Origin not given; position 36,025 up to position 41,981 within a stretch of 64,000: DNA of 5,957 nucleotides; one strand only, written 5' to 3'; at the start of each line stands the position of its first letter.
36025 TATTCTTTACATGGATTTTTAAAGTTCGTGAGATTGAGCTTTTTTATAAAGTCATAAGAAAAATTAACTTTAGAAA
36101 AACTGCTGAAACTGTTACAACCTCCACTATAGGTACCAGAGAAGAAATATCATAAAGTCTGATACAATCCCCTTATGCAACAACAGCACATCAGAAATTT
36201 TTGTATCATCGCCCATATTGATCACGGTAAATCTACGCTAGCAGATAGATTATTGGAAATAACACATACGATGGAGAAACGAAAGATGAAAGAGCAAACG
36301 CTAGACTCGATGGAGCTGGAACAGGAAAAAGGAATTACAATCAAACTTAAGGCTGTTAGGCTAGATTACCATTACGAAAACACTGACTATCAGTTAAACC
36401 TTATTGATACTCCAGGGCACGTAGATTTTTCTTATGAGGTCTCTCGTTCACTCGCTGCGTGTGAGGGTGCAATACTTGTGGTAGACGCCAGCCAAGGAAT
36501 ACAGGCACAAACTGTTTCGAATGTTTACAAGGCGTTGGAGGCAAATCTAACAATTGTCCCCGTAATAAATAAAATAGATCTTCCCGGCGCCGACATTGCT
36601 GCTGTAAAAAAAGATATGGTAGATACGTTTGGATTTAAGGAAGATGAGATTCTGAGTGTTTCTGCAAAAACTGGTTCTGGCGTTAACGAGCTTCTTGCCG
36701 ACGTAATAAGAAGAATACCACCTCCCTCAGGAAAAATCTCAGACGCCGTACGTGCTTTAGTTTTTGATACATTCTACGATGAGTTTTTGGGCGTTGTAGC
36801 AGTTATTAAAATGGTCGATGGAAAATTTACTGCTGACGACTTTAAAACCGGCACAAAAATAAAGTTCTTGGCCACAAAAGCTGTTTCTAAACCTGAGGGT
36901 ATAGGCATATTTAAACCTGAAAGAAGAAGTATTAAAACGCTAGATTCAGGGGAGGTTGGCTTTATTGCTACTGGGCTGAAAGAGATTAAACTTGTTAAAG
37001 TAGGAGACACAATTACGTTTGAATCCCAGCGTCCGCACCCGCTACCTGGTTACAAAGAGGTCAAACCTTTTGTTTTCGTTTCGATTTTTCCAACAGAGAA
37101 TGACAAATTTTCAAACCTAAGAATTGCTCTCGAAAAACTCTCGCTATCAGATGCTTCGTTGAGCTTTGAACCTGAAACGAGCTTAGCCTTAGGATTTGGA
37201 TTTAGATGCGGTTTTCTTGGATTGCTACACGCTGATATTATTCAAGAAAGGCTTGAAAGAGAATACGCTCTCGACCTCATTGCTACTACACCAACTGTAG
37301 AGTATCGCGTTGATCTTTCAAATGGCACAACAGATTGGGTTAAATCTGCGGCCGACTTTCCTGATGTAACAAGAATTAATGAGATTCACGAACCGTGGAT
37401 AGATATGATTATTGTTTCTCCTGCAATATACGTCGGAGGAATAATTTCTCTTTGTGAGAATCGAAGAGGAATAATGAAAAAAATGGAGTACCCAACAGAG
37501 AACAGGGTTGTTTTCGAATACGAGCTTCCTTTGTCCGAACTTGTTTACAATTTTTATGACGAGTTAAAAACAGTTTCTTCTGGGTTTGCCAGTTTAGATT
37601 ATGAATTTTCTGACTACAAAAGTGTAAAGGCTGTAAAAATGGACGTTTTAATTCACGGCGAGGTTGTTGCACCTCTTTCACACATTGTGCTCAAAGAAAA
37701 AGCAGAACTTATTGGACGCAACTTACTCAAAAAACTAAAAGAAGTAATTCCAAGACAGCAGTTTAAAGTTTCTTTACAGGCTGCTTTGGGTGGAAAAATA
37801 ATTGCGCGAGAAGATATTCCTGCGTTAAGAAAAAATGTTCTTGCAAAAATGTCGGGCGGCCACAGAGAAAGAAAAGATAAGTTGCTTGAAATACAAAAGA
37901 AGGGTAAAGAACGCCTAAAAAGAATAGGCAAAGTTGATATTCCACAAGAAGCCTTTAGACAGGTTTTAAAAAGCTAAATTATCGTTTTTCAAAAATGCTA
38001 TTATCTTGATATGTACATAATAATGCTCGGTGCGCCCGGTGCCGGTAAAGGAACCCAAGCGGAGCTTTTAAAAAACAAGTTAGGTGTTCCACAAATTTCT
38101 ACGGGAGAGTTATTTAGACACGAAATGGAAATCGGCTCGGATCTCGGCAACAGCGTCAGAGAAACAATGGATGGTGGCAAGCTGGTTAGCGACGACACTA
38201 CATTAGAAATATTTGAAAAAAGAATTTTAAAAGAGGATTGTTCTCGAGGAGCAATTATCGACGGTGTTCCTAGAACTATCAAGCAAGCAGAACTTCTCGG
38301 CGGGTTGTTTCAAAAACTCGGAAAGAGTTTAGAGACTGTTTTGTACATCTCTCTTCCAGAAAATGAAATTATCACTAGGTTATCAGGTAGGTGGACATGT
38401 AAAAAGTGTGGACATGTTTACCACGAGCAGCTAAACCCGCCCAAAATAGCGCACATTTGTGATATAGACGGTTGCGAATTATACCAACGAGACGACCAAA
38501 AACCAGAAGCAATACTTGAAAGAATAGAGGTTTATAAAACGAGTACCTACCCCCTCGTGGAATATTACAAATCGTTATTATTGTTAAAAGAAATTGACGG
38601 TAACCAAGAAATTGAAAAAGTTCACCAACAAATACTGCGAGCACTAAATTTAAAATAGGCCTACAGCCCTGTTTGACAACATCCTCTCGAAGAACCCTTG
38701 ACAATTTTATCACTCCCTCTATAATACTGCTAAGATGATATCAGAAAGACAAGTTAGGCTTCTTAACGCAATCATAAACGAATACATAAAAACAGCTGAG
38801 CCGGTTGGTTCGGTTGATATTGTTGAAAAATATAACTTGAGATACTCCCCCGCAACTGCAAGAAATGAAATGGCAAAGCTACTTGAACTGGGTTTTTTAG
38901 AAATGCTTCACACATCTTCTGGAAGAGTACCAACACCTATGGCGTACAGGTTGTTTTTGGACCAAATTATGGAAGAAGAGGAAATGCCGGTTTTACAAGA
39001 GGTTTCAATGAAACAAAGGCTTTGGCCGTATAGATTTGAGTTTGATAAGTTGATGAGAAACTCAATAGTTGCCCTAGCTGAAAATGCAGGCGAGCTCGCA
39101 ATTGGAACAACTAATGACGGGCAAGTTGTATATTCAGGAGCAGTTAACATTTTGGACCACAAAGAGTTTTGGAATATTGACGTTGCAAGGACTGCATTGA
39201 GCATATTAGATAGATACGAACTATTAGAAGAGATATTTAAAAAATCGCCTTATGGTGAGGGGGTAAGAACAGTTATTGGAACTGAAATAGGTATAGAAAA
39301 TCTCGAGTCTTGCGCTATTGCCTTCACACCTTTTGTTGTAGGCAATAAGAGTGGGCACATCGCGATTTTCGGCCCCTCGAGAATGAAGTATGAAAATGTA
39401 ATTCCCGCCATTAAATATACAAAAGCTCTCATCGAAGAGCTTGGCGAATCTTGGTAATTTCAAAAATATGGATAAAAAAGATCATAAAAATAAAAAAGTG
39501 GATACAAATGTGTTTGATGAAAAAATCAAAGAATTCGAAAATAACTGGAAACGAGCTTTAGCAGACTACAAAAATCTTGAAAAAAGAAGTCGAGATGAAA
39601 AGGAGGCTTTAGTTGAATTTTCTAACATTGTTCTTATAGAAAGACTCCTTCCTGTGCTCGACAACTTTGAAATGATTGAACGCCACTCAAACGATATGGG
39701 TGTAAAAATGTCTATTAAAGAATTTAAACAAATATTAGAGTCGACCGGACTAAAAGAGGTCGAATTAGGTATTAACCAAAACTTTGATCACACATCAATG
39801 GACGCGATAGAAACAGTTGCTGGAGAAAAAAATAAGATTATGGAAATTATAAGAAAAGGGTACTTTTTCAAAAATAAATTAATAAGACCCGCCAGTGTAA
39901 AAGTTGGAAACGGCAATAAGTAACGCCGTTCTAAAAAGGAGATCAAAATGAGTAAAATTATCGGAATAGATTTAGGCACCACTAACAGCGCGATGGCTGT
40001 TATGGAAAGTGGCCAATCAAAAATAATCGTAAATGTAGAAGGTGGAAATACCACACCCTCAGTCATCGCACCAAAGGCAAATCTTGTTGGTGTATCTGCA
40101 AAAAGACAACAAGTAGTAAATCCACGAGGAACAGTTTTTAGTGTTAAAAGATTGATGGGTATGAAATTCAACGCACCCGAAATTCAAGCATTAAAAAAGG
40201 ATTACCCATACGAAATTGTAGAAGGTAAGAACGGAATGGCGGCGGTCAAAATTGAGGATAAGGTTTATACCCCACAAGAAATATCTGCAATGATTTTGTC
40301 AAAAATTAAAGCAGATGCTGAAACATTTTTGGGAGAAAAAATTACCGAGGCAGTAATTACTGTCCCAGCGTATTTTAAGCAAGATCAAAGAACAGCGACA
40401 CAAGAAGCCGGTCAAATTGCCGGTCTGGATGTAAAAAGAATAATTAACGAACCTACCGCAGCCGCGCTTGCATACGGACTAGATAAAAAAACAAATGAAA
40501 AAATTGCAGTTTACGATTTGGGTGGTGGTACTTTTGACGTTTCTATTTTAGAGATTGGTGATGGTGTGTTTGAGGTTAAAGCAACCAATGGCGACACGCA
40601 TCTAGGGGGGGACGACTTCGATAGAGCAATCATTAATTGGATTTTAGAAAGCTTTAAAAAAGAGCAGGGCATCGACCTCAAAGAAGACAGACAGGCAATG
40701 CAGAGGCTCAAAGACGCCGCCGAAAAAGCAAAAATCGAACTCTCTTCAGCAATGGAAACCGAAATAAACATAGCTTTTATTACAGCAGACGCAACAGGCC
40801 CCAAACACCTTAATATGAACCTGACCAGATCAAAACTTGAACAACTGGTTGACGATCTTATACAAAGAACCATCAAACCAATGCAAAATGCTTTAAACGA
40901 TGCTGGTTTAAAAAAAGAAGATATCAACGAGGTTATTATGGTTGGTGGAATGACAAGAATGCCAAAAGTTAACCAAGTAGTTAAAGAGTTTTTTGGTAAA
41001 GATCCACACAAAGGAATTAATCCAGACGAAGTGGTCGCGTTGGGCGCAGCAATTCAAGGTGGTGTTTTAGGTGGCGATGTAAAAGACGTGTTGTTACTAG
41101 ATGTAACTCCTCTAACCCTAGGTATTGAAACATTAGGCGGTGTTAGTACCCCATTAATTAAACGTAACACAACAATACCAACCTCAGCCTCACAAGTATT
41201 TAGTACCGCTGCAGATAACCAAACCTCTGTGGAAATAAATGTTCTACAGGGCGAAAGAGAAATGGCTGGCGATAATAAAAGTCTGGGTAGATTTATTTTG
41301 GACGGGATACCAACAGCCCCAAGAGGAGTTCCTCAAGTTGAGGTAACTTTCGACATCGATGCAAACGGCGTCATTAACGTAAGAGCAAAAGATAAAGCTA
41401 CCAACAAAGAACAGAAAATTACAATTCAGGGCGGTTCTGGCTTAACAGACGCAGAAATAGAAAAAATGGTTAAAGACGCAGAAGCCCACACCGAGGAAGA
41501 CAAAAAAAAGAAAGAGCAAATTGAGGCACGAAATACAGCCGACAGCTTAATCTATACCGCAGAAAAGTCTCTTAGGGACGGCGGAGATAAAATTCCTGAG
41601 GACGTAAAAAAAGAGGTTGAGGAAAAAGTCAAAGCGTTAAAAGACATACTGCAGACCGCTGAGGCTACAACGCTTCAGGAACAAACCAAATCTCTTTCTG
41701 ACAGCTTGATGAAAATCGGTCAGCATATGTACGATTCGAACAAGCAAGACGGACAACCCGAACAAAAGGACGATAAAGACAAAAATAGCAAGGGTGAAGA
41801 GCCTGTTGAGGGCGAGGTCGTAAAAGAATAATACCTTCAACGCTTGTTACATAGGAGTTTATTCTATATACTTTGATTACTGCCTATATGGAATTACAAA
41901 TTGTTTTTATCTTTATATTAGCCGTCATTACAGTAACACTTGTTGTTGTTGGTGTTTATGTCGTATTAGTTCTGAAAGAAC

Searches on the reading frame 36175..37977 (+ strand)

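Call 61: search_protein_families(library=pfam, proteins=[window:36175-37977:+], max_evalue=0.00001)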
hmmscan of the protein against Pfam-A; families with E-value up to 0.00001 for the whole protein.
window:36175-37977:+ (600 aa): 4 families
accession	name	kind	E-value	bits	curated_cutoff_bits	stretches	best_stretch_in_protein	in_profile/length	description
PF00009.33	GTP_EFTU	-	4.2e-57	193.2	26.5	1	5-182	2-187/188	Elongation factor Tu GTP binding domain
PF06421.17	LepA_C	-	1.2e-38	131.9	29.7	1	493-599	1-107/107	GTP-binding protein LepA C-terminus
PF00679.30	EFG_C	-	1e-21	77.1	27.9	1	404-490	2-87/89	Elongation factor G C-terminus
PF00071.28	Ras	-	3e-06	27.3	21.6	1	49-181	25-160/162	Ras family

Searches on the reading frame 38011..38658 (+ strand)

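Call 91: search_protein_families(library=pfam, proteins=[window:38011-38658:+], max_evalue=0.0001)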
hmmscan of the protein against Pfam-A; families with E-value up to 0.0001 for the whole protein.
window:38011-38658:+ (215 aa): 3 families
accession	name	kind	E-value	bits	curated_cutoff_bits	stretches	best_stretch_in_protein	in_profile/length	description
PF00406.28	ADK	-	3.6e-43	147.7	26.8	1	5-188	1-148/151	Adenylate kinase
PF13207.12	AAA_17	-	4.9e-24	85.6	27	1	6-127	1-122/136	AAA domain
PF05191.20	ADK_lid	-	4.5e-16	58.9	26.6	1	127-162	1-36/36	Adenylate kinase, active site lid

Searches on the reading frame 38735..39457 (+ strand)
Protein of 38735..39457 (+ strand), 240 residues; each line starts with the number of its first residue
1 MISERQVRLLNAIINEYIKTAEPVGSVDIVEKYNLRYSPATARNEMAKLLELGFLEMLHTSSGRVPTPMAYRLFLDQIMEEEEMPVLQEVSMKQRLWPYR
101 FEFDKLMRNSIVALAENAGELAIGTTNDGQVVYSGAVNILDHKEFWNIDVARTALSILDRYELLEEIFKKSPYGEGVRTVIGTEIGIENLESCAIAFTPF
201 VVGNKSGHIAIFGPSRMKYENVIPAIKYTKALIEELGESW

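Call 91: search_protein_families(library=pfam, proteins=[window:38735-39457:+], max_evalue=0.0001)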
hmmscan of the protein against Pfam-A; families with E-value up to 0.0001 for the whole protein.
window:38735-39457:+ (240 aa): 1 family
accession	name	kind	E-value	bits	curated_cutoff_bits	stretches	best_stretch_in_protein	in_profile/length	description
PF01628.27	HrcA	-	1.1e-18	68.5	22.2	1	102-223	104-215/215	HrcA protein C terminal domain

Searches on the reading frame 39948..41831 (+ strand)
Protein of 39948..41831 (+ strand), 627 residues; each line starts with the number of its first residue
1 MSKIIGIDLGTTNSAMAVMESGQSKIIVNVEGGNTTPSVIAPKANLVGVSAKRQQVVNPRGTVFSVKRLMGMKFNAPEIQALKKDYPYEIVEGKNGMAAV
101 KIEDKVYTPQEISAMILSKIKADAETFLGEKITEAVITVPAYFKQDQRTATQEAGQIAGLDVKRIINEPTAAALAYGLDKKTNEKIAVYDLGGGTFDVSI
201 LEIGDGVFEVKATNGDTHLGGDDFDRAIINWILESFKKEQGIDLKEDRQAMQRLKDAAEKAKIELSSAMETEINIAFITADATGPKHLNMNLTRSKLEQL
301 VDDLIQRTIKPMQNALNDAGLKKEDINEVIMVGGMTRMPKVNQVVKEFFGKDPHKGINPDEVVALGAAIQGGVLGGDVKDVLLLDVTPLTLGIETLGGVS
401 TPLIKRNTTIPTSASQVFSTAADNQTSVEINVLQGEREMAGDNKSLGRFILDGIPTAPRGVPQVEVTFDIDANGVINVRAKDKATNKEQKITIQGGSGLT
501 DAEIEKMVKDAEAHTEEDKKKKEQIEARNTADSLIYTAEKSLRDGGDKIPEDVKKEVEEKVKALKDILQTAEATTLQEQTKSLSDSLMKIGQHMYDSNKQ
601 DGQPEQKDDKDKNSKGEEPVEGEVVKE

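Call 61: search_protein_families(library=pfam, proteins=[window:39948-41831:+], max_evalue=0.00001)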
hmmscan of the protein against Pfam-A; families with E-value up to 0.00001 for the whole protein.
window:39948-41831:+ (627 aa): 2 families
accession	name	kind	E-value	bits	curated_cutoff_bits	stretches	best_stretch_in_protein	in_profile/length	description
PF00012.26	HSP70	-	7e-257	853.9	20.6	1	4-595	1-598/599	Hsp70 protein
PF06723.19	MreB_Mbl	-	1.5e-15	57.3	27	1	108-368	69-316/327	MreB/Mbl protein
